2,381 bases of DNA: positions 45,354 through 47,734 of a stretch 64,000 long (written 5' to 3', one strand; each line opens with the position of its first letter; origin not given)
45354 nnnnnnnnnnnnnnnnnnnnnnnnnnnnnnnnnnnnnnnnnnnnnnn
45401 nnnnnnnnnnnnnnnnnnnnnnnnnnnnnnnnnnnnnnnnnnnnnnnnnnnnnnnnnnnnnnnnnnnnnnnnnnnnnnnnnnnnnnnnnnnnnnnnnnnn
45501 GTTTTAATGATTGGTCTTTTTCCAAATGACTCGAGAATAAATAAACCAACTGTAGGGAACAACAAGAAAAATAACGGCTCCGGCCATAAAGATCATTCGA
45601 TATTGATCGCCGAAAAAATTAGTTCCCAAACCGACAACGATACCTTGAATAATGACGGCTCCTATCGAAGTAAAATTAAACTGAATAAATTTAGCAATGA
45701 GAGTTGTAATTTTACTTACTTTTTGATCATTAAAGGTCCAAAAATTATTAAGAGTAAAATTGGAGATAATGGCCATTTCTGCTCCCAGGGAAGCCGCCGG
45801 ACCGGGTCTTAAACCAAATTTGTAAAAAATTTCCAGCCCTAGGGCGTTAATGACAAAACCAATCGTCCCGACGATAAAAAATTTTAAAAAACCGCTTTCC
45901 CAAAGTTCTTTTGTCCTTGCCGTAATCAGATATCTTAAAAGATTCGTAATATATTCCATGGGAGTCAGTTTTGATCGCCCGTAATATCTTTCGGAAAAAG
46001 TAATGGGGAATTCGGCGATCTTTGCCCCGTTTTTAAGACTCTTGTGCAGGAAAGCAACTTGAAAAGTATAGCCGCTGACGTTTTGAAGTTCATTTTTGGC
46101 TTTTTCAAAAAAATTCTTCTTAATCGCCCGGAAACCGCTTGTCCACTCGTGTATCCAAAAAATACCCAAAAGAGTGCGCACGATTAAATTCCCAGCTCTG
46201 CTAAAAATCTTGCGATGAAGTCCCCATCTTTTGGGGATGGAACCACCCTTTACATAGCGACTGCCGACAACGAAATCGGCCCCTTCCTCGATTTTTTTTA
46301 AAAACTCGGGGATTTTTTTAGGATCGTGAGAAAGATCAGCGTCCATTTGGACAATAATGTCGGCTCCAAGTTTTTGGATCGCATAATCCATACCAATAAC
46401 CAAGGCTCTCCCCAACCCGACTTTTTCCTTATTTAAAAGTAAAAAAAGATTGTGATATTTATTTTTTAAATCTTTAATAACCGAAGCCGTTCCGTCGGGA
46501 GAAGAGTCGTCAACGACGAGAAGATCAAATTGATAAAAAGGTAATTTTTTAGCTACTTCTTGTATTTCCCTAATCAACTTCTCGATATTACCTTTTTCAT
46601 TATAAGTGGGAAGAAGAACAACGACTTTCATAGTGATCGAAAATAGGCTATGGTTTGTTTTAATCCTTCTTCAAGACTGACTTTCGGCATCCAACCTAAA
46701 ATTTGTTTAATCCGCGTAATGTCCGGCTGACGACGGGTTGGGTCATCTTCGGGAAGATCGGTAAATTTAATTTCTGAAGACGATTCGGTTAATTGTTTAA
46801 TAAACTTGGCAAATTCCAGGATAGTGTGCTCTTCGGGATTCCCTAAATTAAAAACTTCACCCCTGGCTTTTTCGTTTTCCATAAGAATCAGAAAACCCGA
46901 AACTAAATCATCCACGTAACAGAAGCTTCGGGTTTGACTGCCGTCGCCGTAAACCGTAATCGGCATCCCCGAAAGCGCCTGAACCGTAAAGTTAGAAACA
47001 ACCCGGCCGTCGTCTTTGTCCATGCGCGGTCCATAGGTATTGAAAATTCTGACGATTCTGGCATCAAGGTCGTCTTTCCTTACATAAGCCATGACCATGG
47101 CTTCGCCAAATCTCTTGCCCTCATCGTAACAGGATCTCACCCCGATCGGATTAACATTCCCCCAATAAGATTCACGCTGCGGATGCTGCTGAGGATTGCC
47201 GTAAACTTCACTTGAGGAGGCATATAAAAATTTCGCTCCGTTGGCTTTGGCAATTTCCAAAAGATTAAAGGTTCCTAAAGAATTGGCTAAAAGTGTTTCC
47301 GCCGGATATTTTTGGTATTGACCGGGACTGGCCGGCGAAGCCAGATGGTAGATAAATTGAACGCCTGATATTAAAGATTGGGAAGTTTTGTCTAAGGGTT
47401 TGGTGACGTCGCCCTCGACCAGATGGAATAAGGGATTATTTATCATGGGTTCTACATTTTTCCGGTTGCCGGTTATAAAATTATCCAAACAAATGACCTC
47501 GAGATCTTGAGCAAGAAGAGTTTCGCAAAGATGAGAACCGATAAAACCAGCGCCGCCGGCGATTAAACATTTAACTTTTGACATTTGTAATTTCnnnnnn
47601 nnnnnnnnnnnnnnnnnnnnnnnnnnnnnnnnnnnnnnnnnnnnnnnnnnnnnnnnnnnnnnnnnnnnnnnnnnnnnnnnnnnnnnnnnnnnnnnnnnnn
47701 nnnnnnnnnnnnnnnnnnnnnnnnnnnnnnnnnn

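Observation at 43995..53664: Self-contained protein O-glycosylation module led by a CAP-domain surface protein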

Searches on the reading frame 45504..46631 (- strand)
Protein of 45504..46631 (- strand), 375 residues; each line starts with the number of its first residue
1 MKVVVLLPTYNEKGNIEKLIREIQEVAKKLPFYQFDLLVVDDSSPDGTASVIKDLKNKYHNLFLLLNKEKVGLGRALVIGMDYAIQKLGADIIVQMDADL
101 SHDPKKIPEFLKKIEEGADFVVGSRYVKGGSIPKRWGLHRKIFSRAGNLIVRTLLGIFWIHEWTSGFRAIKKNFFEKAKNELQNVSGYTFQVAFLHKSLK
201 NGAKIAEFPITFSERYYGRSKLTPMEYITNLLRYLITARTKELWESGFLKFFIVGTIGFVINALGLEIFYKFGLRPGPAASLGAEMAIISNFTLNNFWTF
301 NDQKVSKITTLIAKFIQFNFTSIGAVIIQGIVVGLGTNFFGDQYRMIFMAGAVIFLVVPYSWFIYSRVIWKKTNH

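Call 4: search_protein_families(library=pfam, proteins=[window:45504-46631:-], max_evalue=0.01)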
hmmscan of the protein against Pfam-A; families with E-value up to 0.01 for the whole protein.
window:45504-46631:- (375 aa): 3 families
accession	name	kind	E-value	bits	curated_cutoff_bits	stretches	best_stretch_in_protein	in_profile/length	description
PF00535.33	Glycos_transf_2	-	9.7e-28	97.6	23.3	1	5-151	2-145/168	Glycosyl transferase family 2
PF04138.20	GtrA_DPMS_TM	-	8e-15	55.5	26.1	1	250-370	1-117/117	GtrA/DPMS, transmembrane domain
PF10111.15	Glyco_tranf_2_2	-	0.00018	21.5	27.3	1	5-112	2-104/276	Glycosyltransferase like family 2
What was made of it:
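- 45504..46631 (-): Type-III DPMS-like polyprenyl-phosphate hexose synthase (375 aa): GT2 catalytic domain plus a four-helix GtrA/DPMS TM domain. PF00535, 97.6 bits; PF04138, 55.5 bits (call 4).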

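Call 5: search_protein_families(library=ncbifam, proteins=[window:45504-46631:-], max_evalue=0.001)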
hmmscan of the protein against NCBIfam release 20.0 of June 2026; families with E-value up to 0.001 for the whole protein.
window:45504-46631:- (375 aa): 17 families
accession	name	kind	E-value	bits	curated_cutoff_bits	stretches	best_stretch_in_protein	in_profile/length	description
NF007986.1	PRK10714.1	equivalog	2.1e-19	69.7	529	1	2-266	7-253/316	undecaprenyl-phosphate 4-deoxy-4-formamido-L-arabinose transferase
NF047588.1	GlcsyltransPgfSStrep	equivalog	3.9e-18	65.7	500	1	1-134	1-130/308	glycosyltransferase PgfS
TIGR04182.1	glyco_TIGR04182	equivalog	5.4e-18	65.4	325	1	2-264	1-237/293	S-layer glycoprotein N-glycosyltransferase AglJ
NF041391.1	DPhHxTase_Halo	equivalog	2.2e-15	56.2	375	1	9-233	3-203/213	dolichyl-phosphate hexose transferase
NF058614.1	PPMAGASynPpgS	equivalog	3.5e-14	52.8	370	1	3-225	2-209/226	polyprenyl-phospho-N-acetylgalactosaminyl synthase PpgS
TIGR03937.1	PgaC_IcaA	equivalog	3.9e-10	39.3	422.3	1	2-113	46-149/407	poly-beta-1,6-N-acetyl-D-glucosamine synthase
NF041875.1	EPS_EpsD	equivalog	2e-08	34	370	1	4-122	2-112/325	exopolysaccharide biosynthesis glycosyltransferase EpsD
NF010496.0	PRK13915.1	equivalog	1.8e-06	27.3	262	1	2-109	32-137/307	glucosyl-3-phosphoglycerate synthase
NF050050.1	ProtGlycPglI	equivalog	2e-06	27.4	500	1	2-127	3-121/306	GalNAc(5)-diNAcBac-PP-undecaprenol beta-1,3-glucosyltransferase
TIGR03469.1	HpnB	hypoth_equivalog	3.4e-06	26.3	379.25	1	2-117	45-163/386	hopene-associated glycosyltransferase HpnB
NF038302.1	EPS_HpsE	equivalog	4e-06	26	300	1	2-99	2-96/307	hormogonium polysaccharide biosynthesis glycosyltransferase HpsE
TIGR04283.1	glyco_like_mftF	equivalog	5.2e-06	26.2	182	1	5-60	3-54/221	TIGR04283 family arsenosugar biosynthesis glycosyltransferase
NF047683.1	TeichurnBiosyTuaG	equivalog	1.1e-05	25.2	400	1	3-111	8-108/252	teichuronic acid biosynthesis protein TuaG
NF045692.1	OglycostaseCruG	equivalog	2.9e-05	23.2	600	1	2-119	42-158/386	2'-O-glycosyltransferase CruG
NF041865.1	EpsU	equivalog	4.6e-05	22.6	700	1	3-121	41-154/394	exopolysaccharide biosynthesis GT2 family glycosyltransferase EpsU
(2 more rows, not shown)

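Call 20: search_solved_structures(query=window:45504-46631:-, max_evalue=0.001)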
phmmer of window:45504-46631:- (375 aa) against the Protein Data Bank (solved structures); distinct sequences matched with E-value up to 0.001: 12.
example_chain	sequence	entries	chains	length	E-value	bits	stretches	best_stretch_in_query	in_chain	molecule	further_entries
5mlz_A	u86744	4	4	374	1.6e-44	155.6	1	1-360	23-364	Dolichol monophosphate mannose synthase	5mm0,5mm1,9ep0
9hwj_A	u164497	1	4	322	3e-15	59.3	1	2-273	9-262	Undecaprenyl-phosphate 4-deoxy-4-formamido-L-arabinose transferase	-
9bhc_C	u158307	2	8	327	5.1e-15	58.5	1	2-276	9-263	Undecaprenyl-phosphate 4-deoxy-4-formamido-L-arabinose transferase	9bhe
8vxh_A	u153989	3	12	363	7.3e-15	58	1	2-276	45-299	Undecaprenyl-phosphate 4-deoxy-4-formamido-L-arabinose transferase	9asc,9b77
5eke_A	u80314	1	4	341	1.5e-09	40.5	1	3-131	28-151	Uncharacterized glycosyltransferase sll0501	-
5ekp_C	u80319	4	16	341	2.3e-09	39.9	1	3-131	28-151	Uncharacterized glycosyltransferase sll0501 | Glycosyltransferase sll0501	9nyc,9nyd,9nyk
9nye_A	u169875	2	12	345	2.4e-09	39.9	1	3-131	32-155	Glycosyltransferase sll0501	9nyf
6yv7_B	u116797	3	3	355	1.1e-05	27.9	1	2-100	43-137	Glycosyl transferase, family 2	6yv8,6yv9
6yv7_A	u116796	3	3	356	1.1e-05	27.9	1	2-100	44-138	Glycosyl transferase, family 2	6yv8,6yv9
3bcv_A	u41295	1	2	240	0.00011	24.5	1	2-88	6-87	Putative glycosyltransferase protein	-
5tze_C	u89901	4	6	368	0.00023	23.5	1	1-97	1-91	Glycosyl transferase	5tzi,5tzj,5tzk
5tz8_A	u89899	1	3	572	0.00051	22.3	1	1-80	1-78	Glycosyl transferase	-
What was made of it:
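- ArnC is the second-best solved relative of the GT2 (59 bits, call 20).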

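Call 48: search_solved_structures(query=window:45504-46631:-, max_evalue=1e-20, show_alignments=1)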
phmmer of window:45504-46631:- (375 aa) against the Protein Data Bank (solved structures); distinct sequences matched with E-value up to 1e-20: 1.
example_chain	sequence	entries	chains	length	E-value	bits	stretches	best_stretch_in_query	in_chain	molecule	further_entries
5mlz_A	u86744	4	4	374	1.6e-44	155.6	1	1-360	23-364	Dolichol monophosphate mannose synthase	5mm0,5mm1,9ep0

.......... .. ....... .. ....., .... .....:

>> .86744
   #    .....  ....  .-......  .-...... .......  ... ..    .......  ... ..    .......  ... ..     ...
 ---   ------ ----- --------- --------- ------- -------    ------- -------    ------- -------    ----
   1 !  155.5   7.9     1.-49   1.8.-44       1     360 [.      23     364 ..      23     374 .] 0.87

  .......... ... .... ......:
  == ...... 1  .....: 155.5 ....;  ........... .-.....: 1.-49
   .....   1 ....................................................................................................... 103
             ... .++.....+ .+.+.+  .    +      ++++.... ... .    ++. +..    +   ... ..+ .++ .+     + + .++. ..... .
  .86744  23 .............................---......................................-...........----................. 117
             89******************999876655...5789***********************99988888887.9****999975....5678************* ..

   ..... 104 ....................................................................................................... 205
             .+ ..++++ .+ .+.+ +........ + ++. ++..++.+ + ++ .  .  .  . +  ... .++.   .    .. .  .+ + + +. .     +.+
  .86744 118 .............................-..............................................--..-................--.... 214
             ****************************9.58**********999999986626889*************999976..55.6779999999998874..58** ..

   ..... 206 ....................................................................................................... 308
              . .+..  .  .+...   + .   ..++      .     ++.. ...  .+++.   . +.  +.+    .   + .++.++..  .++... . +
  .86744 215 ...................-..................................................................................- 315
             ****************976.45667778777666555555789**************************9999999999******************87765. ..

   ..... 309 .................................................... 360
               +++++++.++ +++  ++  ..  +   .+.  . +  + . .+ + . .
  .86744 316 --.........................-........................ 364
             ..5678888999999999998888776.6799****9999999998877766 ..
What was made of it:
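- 45504..46631 (-): PfDPMS 5mlz scores 156 bits over residues 1-360 (calls 20, 48).
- On Type-III DPMS / polyprenyl-phosphate hexose synthase (GT2): All five align to identical residues (call 48). It aligns to the PfDPMS TM domain (calls 4, 48).
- The full-length alignment to PfDPMS scores 156 bits (call 48).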

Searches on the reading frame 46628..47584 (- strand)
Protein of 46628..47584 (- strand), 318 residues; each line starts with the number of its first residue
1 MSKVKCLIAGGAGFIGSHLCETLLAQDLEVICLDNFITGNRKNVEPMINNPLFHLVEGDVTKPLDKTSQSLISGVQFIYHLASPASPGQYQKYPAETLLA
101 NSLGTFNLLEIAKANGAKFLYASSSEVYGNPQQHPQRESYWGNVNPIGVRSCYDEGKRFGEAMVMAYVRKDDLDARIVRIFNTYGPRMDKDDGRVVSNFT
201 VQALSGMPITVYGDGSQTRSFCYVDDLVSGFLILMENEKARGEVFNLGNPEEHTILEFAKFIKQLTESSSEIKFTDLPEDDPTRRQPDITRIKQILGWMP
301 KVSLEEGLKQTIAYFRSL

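Call 4: search_protein_families(library=pfam, proteins=[window:46628-47584:-], max_evalue=0.01)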
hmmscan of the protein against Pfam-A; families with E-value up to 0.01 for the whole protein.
window:46628-47584:- (318 aa): 7 families
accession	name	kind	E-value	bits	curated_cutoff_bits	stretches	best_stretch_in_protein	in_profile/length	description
PF01370.27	Epimerase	-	5.2e-57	193.5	20.9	1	7-248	2-240/240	NAD dependent epimerase/dehydratase family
PF16363.11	GDP_Man_Dehyd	-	3.3e-54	185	27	1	7-311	1-332/332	GDP-mannose 4,6 dehydratase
PF01073.25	3Beta_HSD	-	5.2e-14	52.4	22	1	7-229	1-223/280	3-beta hydroxysteroid dehydrogenase/isomerase family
PF04321.23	RmlD_sub_bind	-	6e-12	45.7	27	1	5-272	2-238/287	RmlD substrate binding domain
PF07993.18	NAD_binding_4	-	6.1e-11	42.4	20.1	1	8-185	1-209/258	Male sterility protein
PF02719.21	Polysacc_synt_2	-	4.4e-10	39.7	20.2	1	7-120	2-123/293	Polysaccharide biosynthesis protein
PF13460.12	NAD_binding_10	-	2.7e-05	24.5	27.2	1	10-179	1-142/184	NAD(P)H-binding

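Call 5: search_protein_families(library=ncbifam, proteins=[window:46628-47584:-], max_evalue=0.001)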
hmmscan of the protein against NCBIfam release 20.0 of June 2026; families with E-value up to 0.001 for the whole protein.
window:46628-47584:- (318 aa): 27 families (the best 25 are shown)
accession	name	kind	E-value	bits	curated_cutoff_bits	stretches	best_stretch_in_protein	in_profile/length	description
TIGR01181.1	dTDP_gluc_dehyt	equivalog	2.5e-45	154.9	365.1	1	6-316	2-312/321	dTDP-glucose 4,6-dehydratase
TIGR04180.1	EDH_00030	hypoth_equivalog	2.3e-36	125.4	475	1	7-302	2-296/297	NAD-dependent 4,6-dehydratase LegB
TIGR01179.1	galE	equivalog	9.6e-36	123.2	262.3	1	6-312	2-322/332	UDP-glucose 4-epimerase GalE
NF008872.0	PRK11908.1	equivalog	1.1e-34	120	294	1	5-316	3-336/349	bifunctional UDP-4-keto-pentose/UDP-xylose synthase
NF011728.1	PRK15181.1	equivalog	6e-32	111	760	1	5-315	17-337/348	Vi polysaccharide biosynthesis UDP-N-acetylglucosaminuronic acid C-4 epimerase TviC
NF005998.1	PRK08125.1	equivalog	7.6e-31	107.2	777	1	3-315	315-649/649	bifunctional UDP-4-amino-4-deoxy-L-arabinose formyltransferase/UDP-glucuronic acid oxidase ArnA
TIGR02197.1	heptose_epim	equivalog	5.2e-28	98.1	274.6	1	7-313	2-311/316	ADP-glyceromanno-heptose 6-epimerase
NF007582.0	PRK10217.1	equivalog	2e-23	83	698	1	5-315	3-331/355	dTDP-glucose 4,6-dehydratase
NF047922.1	GDPFucSynFcl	equivalog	1.2e-22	80.8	500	1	91-315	71-301/308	GDP-L-fucose synthase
NF007490.0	PRK10084.1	subfamily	2e-20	73.1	649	1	5-315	2-334/361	dTDP-glucose 4,6-dehydratase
NF007956.0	PRK10675.1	subfamily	2e-18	66.6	394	1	5-312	2-326/338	UDP-glucose 4-epimerase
NF041015.1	UDPsulfquin_syn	equivalog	9.4e-16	57.7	575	1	187-310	228-358/384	UDP-sulfoquinovose synthase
TIGR03466.1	HpnA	hypoth_equivalog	2.1e-13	49.9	367.65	1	5-268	2-248/327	hopanoid-associated sugar epimerase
NF043036.1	ErythonDh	equivalog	3e-13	49.7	325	1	5-180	2-176/321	D-erythronate dehydrogenase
TIGR02622.1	CDP_4_6_dhtase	equivalog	8.4e-13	48.2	278.45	1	4-316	5-331/352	CDP-glucose 4,6-dehydratase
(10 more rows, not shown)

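Call 21: search_solved_structures(query=window:46628-47584:-, max_evalue=1e-20)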
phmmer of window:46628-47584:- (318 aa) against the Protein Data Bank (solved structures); distinct sequences matched with E-value up to 1e-20: 58.
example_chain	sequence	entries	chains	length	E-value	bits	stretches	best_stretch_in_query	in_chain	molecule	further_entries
4gll_A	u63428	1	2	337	4.5e-108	364.3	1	4-316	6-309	UDP-glucuronic acid decarboxylase 1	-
2b69_A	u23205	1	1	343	4.8e-108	364.2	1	4-316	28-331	UDP-glucuronate decarboxylase 1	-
4m55_A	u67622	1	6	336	2.3e-107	362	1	4-316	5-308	UDP-glucuronic acid decarboxylase 1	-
4lk3_A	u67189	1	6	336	3.2e-107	361.5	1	4-316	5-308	UDP-glucuronic acid decarboxylase 1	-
4zrm_A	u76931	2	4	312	4.5e-42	147.5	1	4-317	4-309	UDP-glucose 4-epimerase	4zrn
8vr2_A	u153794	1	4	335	8.9e-39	136.7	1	5-313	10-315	NAD-dependent epimerase/dehydratase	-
7ys8_A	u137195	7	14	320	9.3e-39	136.6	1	5-316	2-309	UDP-glucose 4-epimerase | UDP-glucose 4-epimerase along with EC 5.1.3.2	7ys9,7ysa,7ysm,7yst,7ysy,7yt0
6zl6_A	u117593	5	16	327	6.1e-36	127.4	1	5-317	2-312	Epimerase domain-containing protein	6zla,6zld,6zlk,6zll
6zlj_A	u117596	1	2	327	1.1e-35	126.6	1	5-317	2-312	Epimerase domain-containing protein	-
6pmh_A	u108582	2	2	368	5.5e-35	124.2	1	5-315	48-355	UDP-glucose 4-epimerase related protein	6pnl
8rdg_A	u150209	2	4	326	2.1e-34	122.4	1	5-312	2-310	SDR family NAD(P)-dependent oxidoreductase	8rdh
8rdi_A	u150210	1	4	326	6.2e-34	120.8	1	5-312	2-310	SDR family NAD(P)-dependent oxidoreductase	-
6bwl_A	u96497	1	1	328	1.5e-33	119.6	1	5-318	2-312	Pal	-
2hun_A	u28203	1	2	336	4.3e-33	118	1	2-315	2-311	336aa long hypothetical dTDP-glucose 4,6-dehydratase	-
3ru7_A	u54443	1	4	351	5.1e-32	114.5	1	6-315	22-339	WbgU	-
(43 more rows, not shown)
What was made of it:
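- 46628..47584 (-): uxs, UDP-glucuronate decarboxylase / UDP-xylose synthase (318 aa). Human UXS1 (2b69/4gll), 364 bits, E 5e-108 (call 21).
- On ArnC/ArnT (GT83) lipid A modification: The decarboxylase is of the UXS1 type (calls 4, 5, 21).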
